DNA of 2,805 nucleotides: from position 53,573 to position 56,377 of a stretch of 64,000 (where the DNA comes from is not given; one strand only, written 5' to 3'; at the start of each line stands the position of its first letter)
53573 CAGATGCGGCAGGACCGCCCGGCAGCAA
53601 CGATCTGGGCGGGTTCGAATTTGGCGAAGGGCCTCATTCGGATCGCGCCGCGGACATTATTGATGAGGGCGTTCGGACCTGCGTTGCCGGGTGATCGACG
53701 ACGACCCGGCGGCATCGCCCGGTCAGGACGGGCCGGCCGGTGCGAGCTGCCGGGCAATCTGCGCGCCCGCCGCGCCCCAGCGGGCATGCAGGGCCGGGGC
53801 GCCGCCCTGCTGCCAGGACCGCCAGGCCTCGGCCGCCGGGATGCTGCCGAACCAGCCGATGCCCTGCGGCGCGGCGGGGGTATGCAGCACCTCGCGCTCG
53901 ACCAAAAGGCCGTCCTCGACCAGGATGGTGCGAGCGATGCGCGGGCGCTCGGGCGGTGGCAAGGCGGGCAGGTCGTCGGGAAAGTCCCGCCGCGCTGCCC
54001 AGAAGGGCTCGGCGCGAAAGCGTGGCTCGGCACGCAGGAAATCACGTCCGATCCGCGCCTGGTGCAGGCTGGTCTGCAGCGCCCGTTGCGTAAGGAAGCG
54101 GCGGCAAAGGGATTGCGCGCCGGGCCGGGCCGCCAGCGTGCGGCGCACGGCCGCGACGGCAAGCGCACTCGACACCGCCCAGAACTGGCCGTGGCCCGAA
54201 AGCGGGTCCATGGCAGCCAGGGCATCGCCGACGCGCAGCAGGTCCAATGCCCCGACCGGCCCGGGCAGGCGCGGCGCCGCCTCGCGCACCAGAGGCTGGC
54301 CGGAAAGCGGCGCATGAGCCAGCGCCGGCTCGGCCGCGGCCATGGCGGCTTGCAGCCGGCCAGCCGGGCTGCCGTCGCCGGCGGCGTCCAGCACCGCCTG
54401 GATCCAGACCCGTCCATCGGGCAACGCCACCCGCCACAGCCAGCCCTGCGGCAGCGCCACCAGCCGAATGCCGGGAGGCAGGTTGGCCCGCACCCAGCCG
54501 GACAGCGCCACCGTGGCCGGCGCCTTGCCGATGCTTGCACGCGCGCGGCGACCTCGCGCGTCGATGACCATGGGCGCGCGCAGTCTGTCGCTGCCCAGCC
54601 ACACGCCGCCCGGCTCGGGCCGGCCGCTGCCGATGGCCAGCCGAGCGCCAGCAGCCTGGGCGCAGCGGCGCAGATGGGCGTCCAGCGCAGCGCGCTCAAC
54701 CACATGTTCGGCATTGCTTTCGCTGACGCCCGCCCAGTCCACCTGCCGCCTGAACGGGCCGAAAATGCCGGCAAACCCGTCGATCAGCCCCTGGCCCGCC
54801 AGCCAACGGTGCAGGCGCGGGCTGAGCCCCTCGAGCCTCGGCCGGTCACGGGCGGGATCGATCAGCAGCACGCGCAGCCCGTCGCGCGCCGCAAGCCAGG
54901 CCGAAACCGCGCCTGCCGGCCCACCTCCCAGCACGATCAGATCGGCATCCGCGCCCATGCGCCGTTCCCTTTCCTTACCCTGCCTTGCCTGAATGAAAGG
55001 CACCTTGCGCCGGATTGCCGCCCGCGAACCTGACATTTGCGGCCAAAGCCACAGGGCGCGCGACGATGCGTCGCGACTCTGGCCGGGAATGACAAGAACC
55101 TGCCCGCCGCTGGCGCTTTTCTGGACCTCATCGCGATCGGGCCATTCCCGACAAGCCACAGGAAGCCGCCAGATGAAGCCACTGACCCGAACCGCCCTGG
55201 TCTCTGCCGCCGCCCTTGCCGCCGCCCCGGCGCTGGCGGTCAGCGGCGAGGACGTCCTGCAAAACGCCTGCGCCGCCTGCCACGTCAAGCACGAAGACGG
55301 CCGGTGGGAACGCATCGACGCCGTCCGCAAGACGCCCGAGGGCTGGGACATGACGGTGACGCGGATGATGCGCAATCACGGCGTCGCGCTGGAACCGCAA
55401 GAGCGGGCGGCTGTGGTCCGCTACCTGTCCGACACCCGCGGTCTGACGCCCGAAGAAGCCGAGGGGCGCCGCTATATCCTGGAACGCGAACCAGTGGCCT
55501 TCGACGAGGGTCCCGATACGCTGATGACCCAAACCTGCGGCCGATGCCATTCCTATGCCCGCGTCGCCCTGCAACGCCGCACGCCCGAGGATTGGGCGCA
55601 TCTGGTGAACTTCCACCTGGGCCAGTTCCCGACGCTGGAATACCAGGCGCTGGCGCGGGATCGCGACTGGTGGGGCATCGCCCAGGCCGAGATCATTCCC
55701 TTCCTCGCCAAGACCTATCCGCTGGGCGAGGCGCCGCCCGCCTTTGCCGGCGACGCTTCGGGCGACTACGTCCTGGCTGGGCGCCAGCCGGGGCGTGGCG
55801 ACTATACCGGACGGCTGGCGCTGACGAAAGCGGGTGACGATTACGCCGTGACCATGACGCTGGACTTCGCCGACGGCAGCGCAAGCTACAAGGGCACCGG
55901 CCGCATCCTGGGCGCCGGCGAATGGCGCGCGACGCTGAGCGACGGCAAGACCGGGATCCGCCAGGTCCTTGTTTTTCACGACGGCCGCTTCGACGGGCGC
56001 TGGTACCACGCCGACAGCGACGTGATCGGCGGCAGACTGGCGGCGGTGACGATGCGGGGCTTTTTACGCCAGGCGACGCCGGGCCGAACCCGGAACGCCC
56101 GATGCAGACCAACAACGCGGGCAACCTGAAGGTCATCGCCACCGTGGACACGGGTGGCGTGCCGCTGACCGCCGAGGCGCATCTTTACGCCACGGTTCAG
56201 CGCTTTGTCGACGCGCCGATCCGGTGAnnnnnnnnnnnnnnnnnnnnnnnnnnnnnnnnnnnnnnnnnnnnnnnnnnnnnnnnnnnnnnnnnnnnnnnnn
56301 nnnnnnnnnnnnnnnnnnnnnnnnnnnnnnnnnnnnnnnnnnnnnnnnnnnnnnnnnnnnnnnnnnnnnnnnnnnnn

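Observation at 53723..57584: Decayed quinohemoprotein amine dehydrogenase (QHNDH) locus: qhpA frameshifted and shortened, qhpD without its SPASM C-terminus, qhpC and qhpB missing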

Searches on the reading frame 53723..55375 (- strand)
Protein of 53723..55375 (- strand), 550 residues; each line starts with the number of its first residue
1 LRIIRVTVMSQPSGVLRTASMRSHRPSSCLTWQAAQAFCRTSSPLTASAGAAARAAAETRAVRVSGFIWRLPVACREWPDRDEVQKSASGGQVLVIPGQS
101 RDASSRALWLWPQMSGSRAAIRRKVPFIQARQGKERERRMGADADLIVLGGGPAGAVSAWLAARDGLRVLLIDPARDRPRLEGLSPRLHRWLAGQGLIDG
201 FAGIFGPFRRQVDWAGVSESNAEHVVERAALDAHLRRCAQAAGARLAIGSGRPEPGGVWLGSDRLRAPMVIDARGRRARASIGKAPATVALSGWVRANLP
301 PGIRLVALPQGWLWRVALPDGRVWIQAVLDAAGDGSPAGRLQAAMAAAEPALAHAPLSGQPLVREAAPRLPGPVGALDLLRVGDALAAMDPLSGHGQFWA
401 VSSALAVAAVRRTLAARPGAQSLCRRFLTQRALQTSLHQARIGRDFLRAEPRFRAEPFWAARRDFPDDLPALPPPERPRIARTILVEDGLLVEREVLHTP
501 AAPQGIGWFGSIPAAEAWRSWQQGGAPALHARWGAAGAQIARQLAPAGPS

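Call 3: search_protein_families(library=pfam, proteins=[window:53723-55375:-], max_evalue=0.01)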
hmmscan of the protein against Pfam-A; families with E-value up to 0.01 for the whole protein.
window:53723-55375:- (550 aa): 7 families
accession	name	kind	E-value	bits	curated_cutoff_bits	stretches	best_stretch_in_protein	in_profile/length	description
PF12831.13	FAD_oxidored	-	1.5e-05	24.9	27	1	145-174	1-30/416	FAD dependent oxidoreductase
PF13450.12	NAD_binding_8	-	3.7e-05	24.3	21.9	1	148-176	1-29/68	NAD(P)-binding Rossmann-like domain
PF01134.28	GIDA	-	0.00039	20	22.1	1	145-175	1-31/391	Glucose inhibited division protein A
PF03486.20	HI0933_like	-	0.0023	17.8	50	1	145-175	2-32/244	HI0933-like protein Rossmann domain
PF05834.18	Lycopene_cycl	-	0.0042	16.6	23.4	0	145-179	1-37/380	Lycopene cyclase protein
PF07992.20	Pyr_redox_2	-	0.0045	16.9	26.1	1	145-178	2-32/291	Pyridine nucleotide-disulphide oxidoreductase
PF01494.25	FAD_binding_3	-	0.0093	15.7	22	0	144-177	2-35/349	FAD binding domain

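Call 4: search_protein_families(library=ncbifam, proteins=[window:53723-55375:-], max_evalue=0.01)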
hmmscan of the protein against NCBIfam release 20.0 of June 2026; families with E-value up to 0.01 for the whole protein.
window:53723-55375:- (550 aa): 26 families (the best 25 are shown)
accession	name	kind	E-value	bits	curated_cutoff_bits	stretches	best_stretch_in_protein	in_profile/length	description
NF049967.1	QhpG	equivalog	1.3e-120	403.2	240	1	147-542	2-420/423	flavin-dependent monooxygenase QhpG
NF045655.1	MkRedMenJ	equivalog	7.4e-11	41.6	700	1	141-250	2-123/406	menaquinone reductase MenJ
TIGR02032.1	GG-red-SF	subfamily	1.7e-10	41.1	158.8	1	145-279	2-150/297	geranylgeranyl reductase family protein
NF038171.1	maturase_LodB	equivalog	3.2e-10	39.6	400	1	351-462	251-360/361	lysine-epsilon-oxidase maturase LodB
NF038174.1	maturase_GoxB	equivalog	4.9e-10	39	400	1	381-462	280-358/358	glycine oxidase maturase GoxB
NF004834.1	PRK06185.1-3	subfamily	1.1e-06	27.7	500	1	144-174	8-38/420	FAD-dependent oxidoreductase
TIGR02023.1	BchP-ChlP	subfamily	1e-05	24.7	343.3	0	145-175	2-32/388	geranylgeranyl diphosphate reductase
NF004833.1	PRK06185.1-1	subfamily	2e-05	23.5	488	0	146-177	5-36/403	FAD-dependent oxidoreductase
TIGR01790.1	carotene-cycl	subfamily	3.7e-05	23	209.5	1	145-179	1-35/387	lycopene cyclase family protein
NF041160.1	DGGPL_Thplmales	equivalog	4.7e-05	22.5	780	1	144-175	4-35/396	digeranylgeranylglycerophospholipid reductase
TIGR01372.1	soxA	subfamily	8.1e-05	20.6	1164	1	138-175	163-200/996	sarcosine oxidase subunit alpha family protein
NF004835.0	PRK06185.1-4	equivalog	9.7e-05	21.3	601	0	142-174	9-41/411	FAD-dependent oxidoreductase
TIGR03140.1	AhpF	equivalog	0.0002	20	502.9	1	134-172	203-241/515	alkyl hydroperoxide reductase subunit F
NF041080.1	DGGGPL_reductase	equivalog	0.00024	20.1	580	1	145-175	3-33/447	digeranylgeranylglycerophospholipid reductase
NF004829.0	PRK06183.1-3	subfamily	0.00036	19.4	390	1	141-203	6-71/520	bifunctional 3-(3-hydroxy-phenyl)propionate/3-hydroxycinnamic acid hydroxylase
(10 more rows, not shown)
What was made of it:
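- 53723..54958 (-): qhpG, the flavin-dependent monooxygenase that hydroxylates the QhpC tryptophan. It is intact (411 aa) but now an orphan. NF049967 QhpG, 403 bits against a cut-off of 240 (call 4).
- Checked: qhpG is intact on the minus strand at 53723-54958 (NF049967, 403 bits against a cut-off of 240; call 4).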

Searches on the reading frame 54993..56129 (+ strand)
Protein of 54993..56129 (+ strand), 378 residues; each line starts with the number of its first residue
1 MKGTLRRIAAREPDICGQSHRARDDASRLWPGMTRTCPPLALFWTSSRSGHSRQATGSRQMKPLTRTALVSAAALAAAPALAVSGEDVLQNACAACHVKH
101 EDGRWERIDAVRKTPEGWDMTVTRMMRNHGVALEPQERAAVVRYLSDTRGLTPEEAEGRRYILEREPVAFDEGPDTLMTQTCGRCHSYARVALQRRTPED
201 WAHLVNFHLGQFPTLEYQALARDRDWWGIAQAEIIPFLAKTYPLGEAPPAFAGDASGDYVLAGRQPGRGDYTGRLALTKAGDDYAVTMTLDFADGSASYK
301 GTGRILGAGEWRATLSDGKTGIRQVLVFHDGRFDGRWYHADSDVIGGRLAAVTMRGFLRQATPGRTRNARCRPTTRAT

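Call 3: search_protein_families(library=pfam, proteins=[window:54993-56129:+], max_evalue=0.01)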
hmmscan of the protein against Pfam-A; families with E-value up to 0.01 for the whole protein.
window:54993-56129:+ (378 aa): 4 families
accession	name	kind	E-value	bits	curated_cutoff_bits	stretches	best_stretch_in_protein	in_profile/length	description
PF09098.15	Dehyd-heme_bind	-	2.8e-87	291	25.2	1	84-247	2-165/167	Quinohemoprotein amine dehydrogenase A, alpha subunit, haem binding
PF14930.12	Qn_am_d_aII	-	1.1e-27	96.7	27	1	256-352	5-105/107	Quinohemoprotein amine dehydrogenase, alpha subunit domain II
PF13442.11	Cytochrome_CBB3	-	6.4e-06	26.8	27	1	83-145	4-68/68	Cytochrome C oxidase, cbb3-type, subunit III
PF00034.26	Cytochrom_C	-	0.00025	22.8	21.3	0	120-147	59-88/90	Cytochrome c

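Call 4: search_protein_families(library=ncbifam, proteins=[window:54993-56129:+], max_evalue=0.01)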
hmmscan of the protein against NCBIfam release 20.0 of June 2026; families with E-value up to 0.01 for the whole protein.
window:54993-56129:+ (378 aa): 3 families
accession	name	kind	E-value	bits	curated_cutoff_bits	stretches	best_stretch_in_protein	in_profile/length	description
TIGR03908.1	QH_alpha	equivalog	1.1e-102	344.2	274.35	1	83-353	6-288/510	quinohemoprotein amine dehydrogenase subunit alpha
NF052246.1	SorB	equivalog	4.1e-08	33.2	93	1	84-148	19-79/80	SorB family sulfite dehydrogenase c-type cytochrome subunit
NF050085.1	LIC10280_fam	exception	0.0049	17.2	100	1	256-339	2-78/85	LIC10280 family protein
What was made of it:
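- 55173..56048 (+): qhpA 5' remnant, native codons 1-292: signal peptide, di-haem cytochrome c domain I (CAACH, CGRCH) and domain II. TIGR03908 positions 6-288; PF09098 and PF14930 (calls 3, 4).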

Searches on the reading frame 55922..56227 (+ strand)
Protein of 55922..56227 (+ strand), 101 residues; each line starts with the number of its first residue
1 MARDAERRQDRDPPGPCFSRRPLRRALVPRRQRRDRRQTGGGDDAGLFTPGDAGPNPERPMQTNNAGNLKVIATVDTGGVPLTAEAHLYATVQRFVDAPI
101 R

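Call 3: search_protein_families(library=pfam, proteins=[window:55922-56227:+], max_evalue=0.01)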
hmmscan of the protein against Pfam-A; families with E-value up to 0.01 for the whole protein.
window:55922-56227:+ (101 aa): 1 family
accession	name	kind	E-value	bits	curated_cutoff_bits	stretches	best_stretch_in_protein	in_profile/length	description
PF09100.16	Qn_am_d_aIV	-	9.3e-21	74.5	25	1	32-100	65-133/133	Quinohemoprotein amine dehydrogenase, alpha subunit domain IV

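Call 4: search_protein_families(library=ncbifam, proteins=[window:55922-56227:+], max_evalue=0.01)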
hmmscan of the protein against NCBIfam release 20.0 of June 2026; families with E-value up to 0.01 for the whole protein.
window:55922-56227:+ (101 aa): 1 family
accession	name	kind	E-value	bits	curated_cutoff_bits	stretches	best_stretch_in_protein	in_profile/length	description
TIGR03908.1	QH_alpha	equivalog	3e-22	78.9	274.35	1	32-100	442-510/510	quinohemoprotein amine dehydrogenase subunit alpha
